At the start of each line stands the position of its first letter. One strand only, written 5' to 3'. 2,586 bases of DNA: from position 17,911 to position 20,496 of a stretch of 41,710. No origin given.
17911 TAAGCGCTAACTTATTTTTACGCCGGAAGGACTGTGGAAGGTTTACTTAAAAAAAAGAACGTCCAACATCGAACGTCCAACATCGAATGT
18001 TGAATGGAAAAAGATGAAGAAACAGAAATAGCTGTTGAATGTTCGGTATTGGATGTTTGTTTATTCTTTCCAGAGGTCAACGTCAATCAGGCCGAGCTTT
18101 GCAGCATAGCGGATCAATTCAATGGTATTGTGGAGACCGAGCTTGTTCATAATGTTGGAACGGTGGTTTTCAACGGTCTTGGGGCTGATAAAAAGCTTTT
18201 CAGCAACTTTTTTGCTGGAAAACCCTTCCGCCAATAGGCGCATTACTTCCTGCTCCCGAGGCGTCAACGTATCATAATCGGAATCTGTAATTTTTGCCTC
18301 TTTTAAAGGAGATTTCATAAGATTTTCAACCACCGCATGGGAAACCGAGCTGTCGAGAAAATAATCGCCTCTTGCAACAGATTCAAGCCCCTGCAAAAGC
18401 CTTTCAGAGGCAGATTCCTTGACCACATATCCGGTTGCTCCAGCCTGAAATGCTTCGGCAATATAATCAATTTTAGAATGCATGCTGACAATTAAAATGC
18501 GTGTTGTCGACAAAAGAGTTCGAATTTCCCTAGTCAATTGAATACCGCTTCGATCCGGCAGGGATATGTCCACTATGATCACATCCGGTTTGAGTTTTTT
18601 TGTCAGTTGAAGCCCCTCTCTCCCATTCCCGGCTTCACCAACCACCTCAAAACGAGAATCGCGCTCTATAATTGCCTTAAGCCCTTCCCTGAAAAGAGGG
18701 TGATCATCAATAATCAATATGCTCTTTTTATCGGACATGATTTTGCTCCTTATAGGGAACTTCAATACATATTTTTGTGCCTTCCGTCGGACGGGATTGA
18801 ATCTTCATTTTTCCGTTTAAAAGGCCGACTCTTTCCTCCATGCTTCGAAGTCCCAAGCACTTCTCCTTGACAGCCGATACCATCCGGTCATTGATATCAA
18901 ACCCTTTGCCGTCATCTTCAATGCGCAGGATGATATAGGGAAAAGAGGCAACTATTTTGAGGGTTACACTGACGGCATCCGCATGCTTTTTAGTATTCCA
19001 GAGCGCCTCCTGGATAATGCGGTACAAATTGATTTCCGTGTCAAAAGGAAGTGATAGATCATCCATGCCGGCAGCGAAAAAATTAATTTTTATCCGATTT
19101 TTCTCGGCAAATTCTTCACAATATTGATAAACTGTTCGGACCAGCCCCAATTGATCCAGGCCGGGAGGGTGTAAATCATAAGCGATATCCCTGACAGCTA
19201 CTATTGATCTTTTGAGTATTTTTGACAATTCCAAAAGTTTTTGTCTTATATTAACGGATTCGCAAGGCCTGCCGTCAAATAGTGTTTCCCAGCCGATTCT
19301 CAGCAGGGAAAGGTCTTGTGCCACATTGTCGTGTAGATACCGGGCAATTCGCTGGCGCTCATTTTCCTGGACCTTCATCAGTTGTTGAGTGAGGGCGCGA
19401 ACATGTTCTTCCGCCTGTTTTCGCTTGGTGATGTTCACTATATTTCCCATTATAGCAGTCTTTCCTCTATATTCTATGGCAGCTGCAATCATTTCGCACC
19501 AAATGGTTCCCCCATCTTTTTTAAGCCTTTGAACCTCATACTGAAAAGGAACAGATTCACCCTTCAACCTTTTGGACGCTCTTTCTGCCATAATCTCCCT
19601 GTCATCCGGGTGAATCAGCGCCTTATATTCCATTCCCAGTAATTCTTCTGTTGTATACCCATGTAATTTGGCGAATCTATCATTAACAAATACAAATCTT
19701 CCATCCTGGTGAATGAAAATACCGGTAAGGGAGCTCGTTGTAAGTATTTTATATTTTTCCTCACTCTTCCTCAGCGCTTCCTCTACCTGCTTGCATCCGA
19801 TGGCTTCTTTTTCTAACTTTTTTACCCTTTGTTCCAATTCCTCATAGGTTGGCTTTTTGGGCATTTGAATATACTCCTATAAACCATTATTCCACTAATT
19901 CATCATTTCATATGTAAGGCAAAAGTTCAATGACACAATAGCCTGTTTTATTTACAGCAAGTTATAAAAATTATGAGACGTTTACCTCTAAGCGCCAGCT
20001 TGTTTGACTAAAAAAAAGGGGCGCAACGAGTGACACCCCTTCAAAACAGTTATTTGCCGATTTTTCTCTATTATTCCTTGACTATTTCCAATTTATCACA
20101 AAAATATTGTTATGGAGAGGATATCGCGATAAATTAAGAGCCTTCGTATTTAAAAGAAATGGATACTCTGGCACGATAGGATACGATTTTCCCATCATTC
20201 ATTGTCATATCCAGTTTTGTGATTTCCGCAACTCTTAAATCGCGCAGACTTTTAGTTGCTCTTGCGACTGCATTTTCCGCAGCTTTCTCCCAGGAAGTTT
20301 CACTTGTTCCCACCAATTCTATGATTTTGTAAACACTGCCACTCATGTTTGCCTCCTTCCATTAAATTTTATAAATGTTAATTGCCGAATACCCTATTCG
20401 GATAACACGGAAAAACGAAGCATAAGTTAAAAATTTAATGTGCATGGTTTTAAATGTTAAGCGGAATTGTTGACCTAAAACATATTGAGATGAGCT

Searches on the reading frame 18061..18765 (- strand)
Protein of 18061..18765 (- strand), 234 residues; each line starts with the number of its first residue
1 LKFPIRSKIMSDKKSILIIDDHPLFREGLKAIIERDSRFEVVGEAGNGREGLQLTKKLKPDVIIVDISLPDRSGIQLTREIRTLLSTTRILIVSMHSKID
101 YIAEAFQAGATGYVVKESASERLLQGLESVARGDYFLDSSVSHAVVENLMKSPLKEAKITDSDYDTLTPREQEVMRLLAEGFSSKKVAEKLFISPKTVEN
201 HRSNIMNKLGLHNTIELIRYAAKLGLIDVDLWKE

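Call 11: search_protein_families(library=pfam, proteins=[window:18061-18765:-])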
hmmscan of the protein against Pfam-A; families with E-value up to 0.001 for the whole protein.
window:18061-18765:- (234 aa): 4 families
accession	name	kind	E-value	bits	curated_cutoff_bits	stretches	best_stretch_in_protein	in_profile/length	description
PF00072.30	Response_reg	-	4.8e-31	107.7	30.2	1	16-126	1-109/111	Response regulator receiver domain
PF00196.25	GerE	-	1.6e-23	82.5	23.5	1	165-221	1-57/57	Bacterial regulatory proteins, luxR family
PF08281.18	Sigma70_r4_2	-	6.8e-06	26.1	25.7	1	166-209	10-54/54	Sigma-70, region 4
PF13384.12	HTH_23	-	0.00041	20.5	24.6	1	172-204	8-40/50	Homeodomain-like domain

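Call 12: find_homologous_proteins(query=window:18061-18765:-, max_evalue=1e-20)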
Query window:18061-18765:- (234 aa): 7677 proteins with E <= 1e-20 among 8000 candidates; the best 120 are listed.
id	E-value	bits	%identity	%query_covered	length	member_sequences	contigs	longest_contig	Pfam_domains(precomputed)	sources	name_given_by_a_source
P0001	2.0e-134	464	97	96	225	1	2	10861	PF00196.26,PF08281.19,PF00072.31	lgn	-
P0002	4.7e-134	463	96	96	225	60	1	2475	PF00196.26,PF08281.19,PF00072.31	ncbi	-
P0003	1.2e-133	462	97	96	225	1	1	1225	PF00196.26,PF08281.19,PF00072.31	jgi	jgi:DNA-binding NarL/FixJ family response regulator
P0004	1.6e-133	461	96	96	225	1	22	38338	PF00196.26,PF08281.19,PF00072.31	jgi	jgi:DNA-binding NarL/FixJ family response regulator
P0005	2.1e-133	461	97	96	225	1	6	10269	PF00196.26,PF08281.19,PF00072.31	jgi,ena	jgi:DNA-binding NarL/FixJ family response regulator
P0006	7.9e-133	459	96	96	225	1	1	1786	PF00196.26,PF00072.31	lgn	-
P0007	8.8e-133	459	96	96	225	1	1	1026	PF00196.26,PF08281.19,PF00072.31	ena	-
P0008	2.0e-132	458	96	96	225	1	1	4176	PF00196.26,PF08281.19,PF00072.31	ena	-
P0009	2.0e-132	458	96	96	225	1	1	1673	PF00196.26,PF08281.19,PF00072.31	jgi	jgi:DNA-binding NarL/FixJ family response regulator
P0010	2.6e-131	454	95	96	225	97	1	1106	PF00196.26,PF08281.19,PF00072.31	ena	-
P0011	3.3e-131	454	95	96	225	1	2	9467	PF00196.26,PF08281.19,PF00072.31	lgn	-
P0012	1.0e-129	449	93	96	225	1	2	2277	PF00196.26,PF00072.31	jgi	jgi:DNA-binding NarL/FixJ family response regulator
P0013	1.2e-129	449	94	96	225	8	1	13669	PF00196.26,PF00072.31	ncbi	ncbi:MAG: response regulator transcription factor [Desulfobacterales bacterium]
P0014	2.1e-128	445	92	97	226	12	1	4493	PF00196.26,PF00072.31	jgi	jgi:DNA-binding NarL/FixJ family response regulator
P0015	7.0e-127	440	92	96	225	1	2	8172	PF00196.26,PF08281.19,PF00072.31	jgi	jgi:DNA-binding NarL/FixJ family response regulator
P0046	2.1e-119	415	83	98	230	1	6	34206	PF00196.26,PF08281.19,PF00072.31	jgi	jgi:DNA-binding NarL/FixJ family response regulator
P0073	7.2e-119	413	84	96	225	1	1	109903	PF00196.26,PF00072.31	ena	-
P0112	4.1e-118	411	83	96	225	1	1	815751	PF00196.26,PF00072.31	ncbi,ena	-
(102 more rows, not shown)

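Call 14: find_encoding_contigs(protein=P0112, flank=10000, max_places=2)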
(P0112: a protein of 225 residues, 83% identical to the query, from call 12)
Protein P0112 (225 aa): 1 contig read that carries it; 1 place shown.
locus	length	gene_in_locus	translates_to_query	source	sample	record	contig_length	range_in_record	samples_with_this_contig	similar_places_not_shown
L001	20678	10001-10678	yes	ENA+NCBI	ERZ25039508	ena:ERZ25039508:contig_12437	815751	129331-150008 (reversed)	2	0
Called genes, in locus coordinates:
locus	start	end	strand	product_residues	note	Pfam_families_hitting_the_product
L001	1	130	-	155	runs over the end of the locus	PF07879:PHB_acc_N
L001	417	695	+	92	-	-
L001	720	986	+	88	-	-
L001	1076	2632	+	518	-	-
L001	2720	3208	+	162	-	-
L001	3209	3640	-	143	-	PF01575:MaoC_dehydratas, PF13452:FAS1_DH_region (weak)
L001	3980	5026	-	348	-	PF13185:GAF_2, PF01590:GAF, PF13492:GAF_3, PF13185:GAF_2, PF01590:GAF, PF13492:GAF_3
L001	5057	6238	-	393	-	PF07167:PhaC_N, PF00561:Abhydrolase_1, PF11339:DUF3141 (weak), PF12146:Hydrolase_4 (faint), PF06850:PHB_depo_C (weak)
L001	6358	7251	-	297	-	PF09712:PHA_synth_III_E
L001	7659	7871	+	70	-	PF07311:Dodecin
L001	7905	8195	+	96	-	-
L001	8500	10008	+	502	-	PF08447:PAS_3, PF00989:PAS (weak), PF08448:PAS_4, PF13426:PAS_9, PF07730:HisKA_3, PF02518:HATPase_c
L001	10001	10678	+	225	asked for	PF00072:Response_reg, PF00196:GerE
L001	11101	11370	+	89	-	-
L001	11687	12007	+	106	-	PF12773:DZR (faint), PF17032:Zn_ribbon_15, PF24460:DUF7575 (weak), PF13240:Zn_Ribbon_1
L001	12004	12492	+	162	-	PF00588:SpoU_methylase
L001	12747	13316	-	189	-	PF01268:FTHFS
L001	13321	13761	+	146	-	-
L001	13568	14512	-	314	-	PF01268:FTHFS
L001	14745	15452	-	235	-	PF00005:ABC_tran, PF02463:SMC_N (weak), PF00004:AAA (faint)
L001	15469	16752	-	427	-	PF00664:ABC_membrane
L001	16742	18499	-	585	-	PF00664:ABC_membrane, PF00005:ABC_tran, PF02463:SMC_N (faint)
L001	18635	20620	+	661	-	PF23161:HTH_RNase_II, PF00773:RNB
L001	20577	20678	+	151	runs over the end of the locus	PF08915:tRNA-Thr_ED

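Call 15: find_encoding_contigs(protein=P0073, flank=10000, max_places=2)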
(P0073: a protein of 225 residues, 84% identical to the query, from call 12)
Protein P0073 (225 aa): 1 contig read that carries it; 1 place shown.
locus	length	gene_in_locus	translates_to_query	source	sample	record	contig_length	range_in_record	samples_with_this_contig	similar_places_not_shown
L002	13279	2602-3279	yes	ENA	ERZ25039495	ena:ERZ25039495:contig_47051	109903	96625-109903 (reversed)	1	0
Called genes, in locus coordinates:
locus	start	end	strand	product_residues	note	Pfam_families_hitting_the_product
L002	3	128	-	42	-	?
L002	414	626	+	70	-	PF07311:Dodecin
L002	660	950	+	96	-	-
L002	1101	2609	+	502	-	PF08447:PAS_3, PF00989:PAS (weak), PF08448:PAS_4, PF13426:PAS_9, PF07730:HisKA_3, PF02518:HATPase_c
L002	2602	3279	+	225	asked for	PF00072:Response_reg, PF00196:GerE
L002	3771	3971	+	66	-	-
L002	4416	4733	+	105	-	PF12773:DZR (faint), PF17032:Zn_ribbon_15, PF24460:DUF7575 (weak), PF13240:Zn_Ribbon_1 (weak)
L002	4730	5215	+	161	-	PF00588:SpoU_methylase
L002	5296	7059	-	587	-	PF01268:FTHFS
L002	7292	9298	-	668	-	PF00664:ABC_membrane, PF00005:ABC_tran, PF02463:SMC_N (faint)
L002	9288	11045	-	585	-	PF00664:ABC_membrane, PF00005:ABC_tran, PF02463:SMC_N (faint)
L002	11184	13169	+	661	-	PF23161:HTH_RNase_II, PF00773:RNB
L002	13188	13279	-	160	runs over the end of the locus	PF00710:Asparaginase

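Call 16: find_encoding_contigs(protein=P0046, flank=10000, max_places=2)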
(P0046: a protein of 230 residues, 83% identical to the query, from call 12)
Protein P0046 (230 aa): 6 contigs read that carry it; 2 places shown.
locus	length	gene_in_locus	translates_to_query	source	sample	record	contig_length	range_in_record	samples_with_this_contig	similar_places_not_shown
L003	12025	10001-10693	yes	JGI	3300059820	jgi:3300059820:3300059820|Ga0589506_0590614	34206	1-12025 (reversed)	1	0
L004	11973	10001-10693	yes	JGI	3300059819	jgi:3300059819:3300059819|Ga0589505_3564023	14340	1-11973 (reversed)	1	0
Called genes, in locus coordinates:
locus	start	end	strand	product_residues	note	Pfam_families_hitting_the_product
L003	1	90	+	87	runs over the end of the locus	-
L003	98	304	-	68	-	-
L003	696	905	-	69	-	-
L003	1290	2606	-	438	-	PF13237:Fer4_10 (faint), PF00037:Fer4 (faint), PF12838:Fer4_7, PF13183:Fer4_8, PF13534:Fer4_17, PF02754:CCG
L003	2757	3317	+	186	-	PF02589:LUD_dom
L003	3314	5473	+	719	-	PF02589:LUD_dom, PF12797:Fer4_2 (faint), PF12838:Fer4_7 (faint), PF13183:Fer4_8, PF13237:Fer4_10, PF13534:Fer4_17, PF14691:Fer4_20 (faint), PF02754:CCG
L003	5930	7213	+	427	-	PF00108:Thiolase_N, PF00109:ketoacyl-synt, PF00108:Thiolase_N, PF02803:Thiolase_C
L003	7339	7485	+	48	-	-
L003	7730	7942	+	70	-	PF07311:Dodecin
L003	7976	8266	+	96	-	-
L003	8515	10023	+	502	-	PF00989:PAS (faint), PF08447:PAS_3, PF08448:PAS_4, PF13426:PAS_9 (weak), PF07730:HisKA_3, PF02518:HATPase_c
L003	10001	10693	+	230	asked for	PF00072:Response_reg, PF00196:GerE, PF08281:Sigma70_r4_2 (weak)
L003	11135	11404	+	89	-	-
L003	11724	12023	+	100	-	?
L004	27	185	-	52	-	-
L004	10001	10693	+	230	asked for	PF00072:Response_reg, PF00196:GerE, PF08281:Sigma70_r4_2 (weak)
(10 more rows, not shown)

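Call 40: search_solved_structures(query=window:18061-18765:-, max_evalue=1e-10, show_alignments=0)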
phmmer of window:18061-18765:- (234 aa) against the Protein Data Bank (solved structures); distinct sequences matched with E-value up to 1e-10: 54.
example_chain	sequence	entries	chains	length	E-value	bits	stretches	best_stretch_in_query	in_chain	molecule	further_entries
1a04_A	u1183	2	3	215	1.4e-35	126.5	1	14-217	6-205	NITRATE/NITRITE RESPONSE REGULATOR PROTEIN NARL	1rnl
5hev_A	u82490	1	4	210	4.2e-33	118.4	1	16-227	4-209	Response regulator protein VraR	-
3c3w_A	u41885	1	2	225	6.7e-33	117.7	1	16-223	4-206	TWO COMPONENT TRANSCRIPTIONAL REGULATORY PROTEIN DEVR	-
7ve6_A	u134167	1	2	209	3.5e-29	105.6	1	16-227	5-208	Response regulator protein VraR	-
4gvp_A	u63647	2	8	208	3.7e-29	105.5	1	16-227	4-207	Response regulator protein vraR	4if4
3cz5_A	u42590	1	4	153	8.8e-27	97.8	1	15-148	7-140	Two-component response regulator, LuxR family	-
4ldz_A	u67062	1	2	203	1e-25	94.3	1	15-222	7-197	Transcriptional regulatory protein DesR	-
5f64_A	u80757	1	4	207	2.9e-24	89.5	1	15-222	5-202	Positive transcription regulator EvgA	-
8zwn_A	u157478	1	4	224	4.3e-24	89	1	15-222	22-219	DNA-binding transcriptional activator EvgA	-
4yn8_A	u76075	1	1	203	7.5e-23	84.9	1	16-221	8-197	Response regulator ChrA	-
9xzo_A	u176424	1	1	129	5.6e-22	82.1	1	15-130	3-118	De novo protein M1X0B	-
4zmr_A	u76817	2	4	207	1.1e-21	81.1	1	15-224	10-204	Response regulator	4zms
4hye_A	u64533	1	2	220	1.3e-21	80.9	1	14-224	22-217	Response regulator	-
5o8y_A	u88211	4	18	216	2.9e-21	79.7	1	14-227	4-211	Transcriptional regulatory protein RcsB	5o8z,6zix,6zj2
5vxn_A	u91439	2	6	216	3e-21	79.7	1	14-227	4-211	Transcriptional regulatory protein RcsB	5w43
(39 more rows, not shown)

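Call 57: search_protein_families(library=ncbifam, max_evalue=0.001, proteins=[window:18061-18765:-])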
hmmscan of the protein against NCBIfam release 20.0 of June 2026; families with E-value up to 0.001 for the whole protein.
window:18061-18765:- (234 aa): 110 families (the best 25 are shown)
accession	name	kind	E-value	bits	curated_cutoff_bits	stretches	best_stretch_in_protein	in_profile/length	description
NF052445.1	RespRegMctR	equivalog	8.6e-54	182.1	300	1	15-226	3-204/205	two-component system response regulator MctR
NF011896.0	PRK15369.1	equivalog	1e-49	169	242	1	14-227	4-210/211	two component system response regulator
NF007935.0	PRK10651.1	equivalog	2.7e-47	160.7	250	1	10-217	3-206/216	two-component system response regulator NarL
NF047785.1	respo_reg_MadR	equivalog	1.4e-44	152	300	1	16-227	3-209/209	MadR family response regulator transcription factor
NF007018.1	PRK09483.1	equivalog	3e-38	131.7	280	1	15-230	3-212/217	UvrY/SirA/GacA family response regulator transcription factor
NF007403.0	PRK09935.1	equivalog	8.3e-37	126.8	271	1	14-226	4-209/210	fimbria biosynthesis transcriptional regulator FimZ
NF007708.0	PRK10403.1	equivalog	2.7e-36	125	343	1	15-213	8-200/215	nitrate/nitrite response regulator protein NarP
NF007685.0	PRK10360.1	equivalog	6.7e-32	110.9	258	1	16-219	4-190/196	response regulator transcription factor UhpA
NF007419.0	PRK09958.1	equivalog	7.8e-31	107.3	251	1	16-223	3-200/204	acid-sensing system DNA-binding response regulator EvgA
NF006900.1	PRK09390.1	equivalog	8.4e-27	94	255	1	10-222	1-198/203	response regulator FixJ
NF008098.0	PRK10840.1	equivalog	8.5e-25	87.5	235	1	15-226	5-210/216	response regulator transcription factor RcsB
NF040749.1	tetrathio_RR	equivalog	3.8e-20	72.4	290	1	55-220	39-187/191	tetrathionate respiration response regulator TtrR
NF001965.0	PRK00742.1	subfamily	7.5e-20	71.4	293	1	15-121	5-112/357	chemotaxis-specific protein-glutamate methyltransferase CheB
NF041367.1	CheY_Halo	equivalog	8.3e-20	71.3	200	1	16-130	1-113/114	chemotaxis protein CheY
NF041830.1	RR_TF_ErdR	exception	4.2e-18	65.8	390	1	15-213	3-197/213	response regulator transcription factor ErdR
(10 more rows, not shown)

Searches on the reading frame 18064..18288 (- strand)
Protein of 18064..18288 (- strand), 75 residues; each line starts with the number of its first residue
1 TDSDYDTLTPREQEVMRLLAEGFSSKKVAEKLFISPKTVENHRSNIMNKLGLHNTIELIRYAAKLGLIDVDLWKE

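Call 47: search_solved_structures(query=window:18064-18288:-, max_evalue=0.000001, show_alignments=5)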
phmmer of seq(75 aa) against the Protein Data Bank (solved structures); distinct sequences matched with E-value up to 0.000001: 34.
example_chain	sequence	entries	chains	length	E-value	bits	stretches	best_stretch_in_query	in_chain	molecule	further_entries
7vim_A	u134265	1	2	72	6e-14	55.2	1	7-69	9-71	Protein EsrB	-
2jpc_A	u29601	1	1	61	4.3e-12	49.3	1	11-69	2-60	SsrB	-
4wt0_B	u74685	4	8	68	5.5e-11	45.8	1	6-67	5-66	Response regulator receiver domain protein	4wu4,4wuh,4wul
3clo_A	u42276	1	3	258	9.7e-11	45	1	6-64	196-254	Transcriptional regulator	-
1p4w_A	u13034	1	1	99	1.2e-10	44.7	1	7-71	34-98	rcsB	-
1fse_A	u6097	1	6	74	1.9e-10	44.1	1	7-66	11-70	GERE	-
5xso_A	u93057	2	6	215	2.5e-10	43.7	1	7-68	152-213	Response regulator FixJ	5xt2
4wsz_A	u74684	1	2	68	2.8e-10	43.6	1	6-67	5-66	Response regulator receiver domain protein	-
5hev_A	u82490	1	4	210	3.8e-10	43.2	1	5-68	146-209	Response regulator protein VraR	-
8a5r_AAA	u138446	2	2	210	8.8e-10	42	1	6-67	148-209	Light-activated DNA-binding protein EL222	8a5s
7ve4_A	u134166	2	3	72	9.3e-10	41.9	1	5-68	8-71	DNA-binding response regulator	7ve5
5o8y_A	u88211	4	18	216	1.1e-09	41.7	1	7-68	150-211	Transcriptional regulatory protein RcsB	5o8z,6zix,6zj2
5vxn_A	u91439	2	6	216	1.1e-09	41.7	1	7-68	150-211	Transcriptional regulatory protein RcsB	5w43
7x1k_A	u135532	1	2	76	1.3e-09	41.5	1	7-68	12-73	Chemotaxis protein CheY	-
2rnj_A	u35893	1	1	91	1.7e-09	41.1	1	5-68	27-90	Response regulator protein vraR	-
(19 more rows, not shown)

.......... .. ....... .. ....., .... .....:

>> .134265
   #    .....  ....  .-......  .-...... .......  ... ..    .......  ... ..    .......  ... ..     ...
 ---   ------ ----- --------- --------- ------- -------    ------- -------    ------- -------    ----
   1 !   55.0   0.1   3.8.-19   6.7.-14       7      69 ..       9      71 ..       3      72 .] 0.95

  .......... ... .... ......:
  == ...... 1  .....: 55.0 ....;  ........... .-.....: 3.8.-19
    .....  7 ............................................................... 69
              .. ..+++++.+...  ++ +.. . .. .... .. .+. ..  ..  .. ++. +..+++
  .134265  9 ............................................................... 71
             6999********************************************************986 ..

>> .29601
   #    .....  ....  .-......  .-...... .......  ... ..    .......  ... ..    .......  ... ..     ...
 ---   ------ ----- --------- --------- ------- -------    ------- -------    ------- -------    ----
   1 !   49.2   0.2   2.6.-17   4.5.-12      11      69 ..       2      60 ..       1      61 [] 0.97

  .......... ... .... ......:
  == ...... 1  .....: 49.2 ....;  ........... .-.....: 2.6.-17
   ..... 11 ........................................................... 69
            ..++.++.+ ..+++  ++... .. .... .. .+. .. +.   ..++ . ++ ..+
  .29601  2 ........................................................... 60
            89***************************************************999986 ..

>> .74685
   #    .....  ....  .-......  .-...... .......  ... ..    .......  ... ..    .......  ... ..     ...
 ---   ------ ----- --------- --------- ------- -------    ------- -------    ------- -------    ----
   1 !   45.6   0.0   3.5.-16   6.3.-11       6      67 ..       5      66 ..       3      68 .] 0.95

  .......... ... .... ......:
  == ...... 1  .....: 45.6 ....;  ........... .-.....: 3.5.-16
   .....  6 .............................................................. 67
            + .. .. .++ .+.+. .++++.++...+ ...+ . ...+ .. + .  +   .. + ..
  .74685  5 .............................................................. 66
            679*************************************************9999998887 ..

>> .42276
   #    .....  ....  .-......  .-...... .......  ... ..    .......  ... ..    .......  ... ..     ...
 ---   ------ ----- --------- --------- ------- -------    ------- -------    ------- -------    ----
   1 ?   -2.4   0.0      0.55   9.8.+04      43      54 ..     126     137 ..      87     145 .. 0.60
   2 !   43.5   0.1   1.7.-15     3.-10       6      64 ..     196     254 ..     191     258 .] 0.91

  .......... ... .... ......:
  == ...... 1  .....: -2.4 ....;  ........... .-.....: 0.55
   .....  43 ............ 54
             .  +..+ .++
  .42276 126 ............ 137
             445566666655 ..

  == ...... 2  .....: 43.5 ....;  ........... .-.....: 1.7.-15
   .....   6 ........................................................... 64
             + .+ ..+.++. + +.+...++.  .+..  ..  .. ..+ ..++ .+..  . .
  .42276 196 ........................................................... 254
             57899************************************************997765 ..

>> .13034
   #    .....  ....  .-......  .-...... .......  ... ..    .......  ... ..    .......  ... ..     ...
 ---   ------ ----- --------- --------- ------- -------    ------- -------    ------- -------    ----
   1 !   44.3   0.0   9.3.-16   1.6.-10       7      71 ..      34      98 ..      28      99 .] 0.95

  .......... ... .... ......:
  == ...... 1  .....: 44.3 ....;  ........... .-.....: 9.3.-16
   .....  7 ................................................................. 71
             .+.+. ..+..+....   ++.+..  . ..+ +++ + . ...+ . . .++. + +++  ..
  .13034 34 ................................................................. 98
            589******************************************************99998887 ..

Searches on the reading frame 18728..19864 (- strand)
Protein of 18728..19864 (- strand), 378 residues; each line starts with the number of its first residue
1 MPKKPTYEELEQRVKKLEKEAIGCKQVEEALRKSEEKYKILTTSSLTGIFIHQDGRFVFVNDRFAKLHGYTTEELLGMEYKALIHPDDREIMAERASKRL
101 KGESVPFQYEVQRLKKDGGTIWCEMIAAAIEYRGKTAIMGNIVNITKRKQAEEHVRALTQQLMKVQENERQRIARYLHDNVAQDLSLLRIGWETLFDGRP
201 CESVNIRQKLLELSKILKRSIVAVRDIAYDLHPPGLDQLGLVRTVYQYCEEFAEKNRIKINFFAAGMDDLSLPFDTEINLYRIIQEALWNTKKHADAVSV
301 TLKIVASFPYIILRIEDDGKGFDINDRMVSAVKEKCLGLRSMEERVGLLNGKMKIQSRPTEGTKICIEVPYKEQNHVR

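Call 11: search_protein_families(library=pfam, proteins=[window:18728-19864:-])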
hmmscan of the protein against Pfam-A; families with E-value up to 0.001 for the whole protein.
window:18728-19864:- (378 aa): 7 families
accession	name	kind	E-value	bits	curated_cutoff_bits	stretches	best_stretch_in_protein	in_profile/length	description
PF08447.18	PAS_3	-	2.8e-15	56.8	25.6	1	58-135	2-81/89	PAS fold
PF13426.13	PAS_9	-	4.7e-15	56.2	27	1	48-147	3-103/103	PAS domain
PF00989.32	PAS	-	3.3e-14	53.3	22.6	1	48-137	13-105/113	PAS fold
PF07730.19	HisKA_3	-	1.6e-10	41.8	24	1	169-236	1-68/68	Histidine kinase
PF02518.31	HATPase_c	-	4.2e-10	40.5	26.4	1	277-372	3-110/111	Histidine kinase-, DNA gyrase B-, and HSP90-like ATPase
PF13188.13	PAS_8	-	1.5e-06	28.3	21.8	1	36-89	1-52/65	PAS domain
PF08448.16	PAS_4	-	8e-06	26.5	23.1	1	51-149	11-109/110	PAS fold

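Call 57: search_protein_families(library=ncbifam, max_evalue=0.001, proteins=[window:18728-19864:-])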
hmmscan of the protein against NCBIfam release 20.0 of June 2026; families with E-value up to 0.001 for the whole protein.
window:18728-19864:- (378 aa): 23 families
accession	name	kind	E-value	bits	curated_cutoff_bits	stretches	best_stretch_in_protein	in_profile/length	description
NF052443.1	SensHisKinMctS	equivalog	2.6e-42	144.7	700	1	142-372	223-449/457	two-component system sensor histidine kinase MctS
TIGR00229.1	sensory_box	domain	1.1e-30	106.4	22.9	1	32-154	1-125/126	PAS domain S-box protein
NF008649.0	PRK11644.1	equivalog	2.8e-30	105.5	408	1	154-371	288-496/499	signal transduction histidine-protein kinase/phosphatase UhpB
NF052531.1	Strep_LiaS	equivalog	5.5e-28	98.2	450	1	141-370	106-326/328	envelope stress sensor histidine kinase LiaS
NF047874.1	MASE3_PAS_HK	subfamily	2.5e-26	92.6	560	1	5-170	234-396/655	MASE3 domain-containing sensor histidine kinase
NF008184.0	PRK10935.1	equivalog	1.6e-23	83.2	553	1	131-374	327-562/565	nitrate/nitrite two-component system sensor histidine kinase NarQ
NF047786.1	his_kin_MadS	equivalog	9.3e-20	71.1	500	1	161-370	222-434/434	MadS family sensor histidine kinase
NF007896.0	PRK10600.1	equivalog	4.7e-19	68.5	578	1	157-369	380-583/598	nitrate/nitrite two-component system sensor histidine kinase NarX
NF045595.1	HK_scytonemin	equivalog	2.4e-15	56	865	1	24-371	270-635/637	scytonemin biosynthesis sensor histidine kinase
NF047322.1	HK_morpho_MacS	equivalog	1.7e-14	53.8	300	1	268-370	264-367/367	MacS family sensor histidine kinase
NF007298.0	PRK09776.1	equivalog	2.7e-11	42.1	1135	1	29-161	295-430/1111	diguanylate cyclase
NF052652.1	YtvA_fam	equivalog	1.9e-08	34.2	250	1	53-164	21-133/243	YtvA family blue-light photoreceptor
NF008467.0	PRK11359.1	equivalog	7.9e-08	30.7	857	1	43-170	20-147/800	oxygen-sensing cyclic-di-GMP phosphodiesterase DosP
NF010076.0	PRK13557.1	subfamily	2.5e-07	29.5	631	1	53-156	51-155/540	histidine kinase famiy protein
NF053781.1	cdiGMPphdstlr2612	equivalog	1.7e-06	26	1600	1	27-173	578-728/1268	Tlr1612 family c-di-GMP phosphodiesterase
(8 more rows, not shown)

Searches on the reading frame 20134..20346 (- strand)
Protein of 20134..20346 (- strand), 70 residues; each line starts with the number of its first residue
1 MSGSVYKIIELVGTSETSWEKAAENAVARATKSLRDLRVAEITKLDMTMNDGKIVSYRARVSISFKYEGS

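Call 11: search_protein_families(library=pfam, proteins=[window:20134-20346:-])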
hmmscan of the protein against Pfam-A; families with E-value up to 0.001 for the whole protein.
window:20134-20346:- (70 aa): 1 family
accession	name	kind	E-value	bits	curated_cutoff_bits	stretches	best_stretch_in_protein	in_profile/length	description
PF07311.17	Dodecin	-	1.6e-25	89.6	22.5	1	5-68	1-64/64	Dodecin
